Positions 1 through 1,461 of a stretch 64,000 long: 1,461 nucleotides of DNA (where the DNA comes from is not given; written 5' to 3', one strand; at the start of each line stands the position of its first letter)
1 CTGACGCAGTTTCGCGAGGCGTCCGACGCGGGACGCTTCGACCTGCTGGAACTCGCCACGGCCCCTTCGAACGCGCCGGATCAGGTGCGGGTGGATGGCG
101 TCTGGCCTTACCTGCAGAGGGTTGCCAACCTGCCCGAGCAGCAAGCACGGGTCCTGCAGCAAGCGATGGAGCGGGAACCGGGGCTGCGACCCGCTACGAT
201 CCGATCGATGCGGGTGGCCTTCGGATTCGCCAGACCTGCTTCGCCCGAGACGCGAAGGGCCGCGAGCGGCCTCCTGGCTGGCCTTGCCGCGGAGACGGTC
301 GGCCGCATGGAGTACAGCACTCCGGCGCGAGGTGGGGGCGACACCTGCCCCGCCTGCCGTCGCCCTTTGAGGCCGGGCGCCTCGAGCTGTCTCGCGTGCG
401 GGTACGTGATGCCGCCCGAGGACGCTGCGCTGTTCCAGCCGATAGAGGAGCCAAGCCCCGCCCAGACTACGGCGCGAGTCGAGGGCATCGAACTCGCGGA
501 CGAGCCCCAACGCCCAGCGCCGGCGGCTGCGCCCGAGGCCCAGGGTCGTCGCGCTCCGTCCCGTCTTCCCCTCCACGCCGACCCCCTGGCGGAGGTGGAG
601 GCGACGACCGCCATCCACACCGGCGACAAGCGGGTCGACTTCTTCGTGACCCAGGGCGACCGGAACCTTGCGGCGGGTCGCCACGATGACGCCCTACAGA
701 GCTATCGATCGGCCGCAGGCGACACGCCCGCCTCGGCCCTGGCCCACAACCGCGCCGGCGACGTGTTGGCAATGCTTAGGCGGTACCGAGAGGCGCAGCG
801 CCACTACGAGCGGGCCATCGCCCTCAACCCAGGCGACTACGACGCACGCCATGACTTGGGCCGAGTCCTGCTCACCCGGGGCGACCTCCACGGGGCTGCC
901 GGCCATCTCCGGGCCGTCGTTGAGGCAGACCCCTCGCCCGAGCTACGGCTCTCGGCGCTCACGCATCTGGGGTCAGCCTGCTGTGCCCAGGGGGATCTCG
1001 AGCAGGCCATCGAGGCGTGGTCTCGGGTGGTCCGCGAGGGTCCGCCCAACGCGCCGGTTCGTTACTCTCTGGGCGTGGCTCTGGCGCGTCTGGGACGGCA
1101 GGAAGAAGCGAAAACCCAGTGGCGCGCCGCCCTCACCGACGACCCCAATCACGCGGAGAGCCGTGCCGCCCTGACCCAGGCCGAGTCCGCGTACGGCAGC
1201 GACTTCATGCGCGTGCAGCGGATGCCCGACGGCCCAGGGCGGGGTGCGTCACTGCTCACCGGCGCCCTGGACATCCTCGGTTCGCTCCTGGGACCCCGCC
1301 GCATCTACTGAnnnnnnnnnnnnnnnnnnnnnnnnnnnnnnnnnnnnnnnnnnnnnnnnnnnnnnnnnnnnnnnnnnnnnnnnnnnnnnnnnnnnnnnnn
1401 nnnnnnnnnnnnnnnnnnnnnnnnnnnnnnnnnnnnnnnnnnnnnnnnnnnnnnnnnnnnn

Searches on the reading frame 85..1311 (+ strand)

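Call 29: search_protein_families(library=pfam, proteins=[window:85-1311:+], max_evalue=0.0001)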
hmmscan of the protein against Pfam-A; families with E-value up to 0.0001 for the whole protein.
window:85-1311:+ (408 aa): 21 families
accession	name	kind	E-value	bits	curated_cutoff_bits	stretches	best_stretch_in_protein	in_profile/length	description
PF07719.23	TPR_2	-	1e-24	85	27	1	218-251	1-34/34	Tetratricopeptide repeat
PF13414.12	TPR_11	-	4.7e-20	71.4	26.8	1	296-337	1-42/42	TPR repeat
PF13432.12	TPR_16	-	5.8e-19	68.6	32.7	2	225-284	4-63/65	Tetratricopeptide repeat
PF14559.12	TPR_19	-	1.5e-17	64.1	25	2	231-288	4-62/68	Tetratricopeptide repeat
PF13428.12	TPR_14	-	2.4e-17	62.1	23.5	0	223-260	6-43/44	Tetratricopeptide repeat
PF00515.34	TPR_1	-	1.2e-16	60.1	27.8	1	218-250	1-33/34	Tetratricopeptide repeat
PF13431.12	TPR_17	-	1e-14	53.9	24.4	1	240-271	1-32/34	Tetratricopeptide repeat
PF13424.12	TPR_12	-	5.6e-11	42.9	30.1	1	190-247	16-74/77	Tetratricopeptide repeat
PF13181.12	TPR_8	-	5.6e-10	39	25.7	0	220-250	3-33/34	Tetratricopeptide repeat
PF13174.12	TPR_6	-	1.1e-08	35.6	26.3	0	327-356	4-33/33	Tetratricopeptide repeat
PF23914.1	TPR_CcmH_CycH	-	1.6e-08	35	42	1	225-324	57-156/158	Cytochrome c-type biogenesis protein H TPR domain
PF24575.1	TPR_Slam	-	2.5e-08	34.7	35.2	0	292-345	48-103/104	Surface lipoprotein assembly modifier, N-terminal TPR repeats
PF09976.15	TPR_21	-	9.9e-08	32.4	25.5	0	262-360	86-181/193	Tetratricopeptide repeat-like domain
PF13371.12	TPR_9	-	1.5e-07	31.7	35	1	232-288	9-65/73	Tetratricopeptide repeat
PF03704.23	BTAD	-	6.1e-07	30.3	22.1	1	280-348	53-121/146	Bacterial transcriptional activator domain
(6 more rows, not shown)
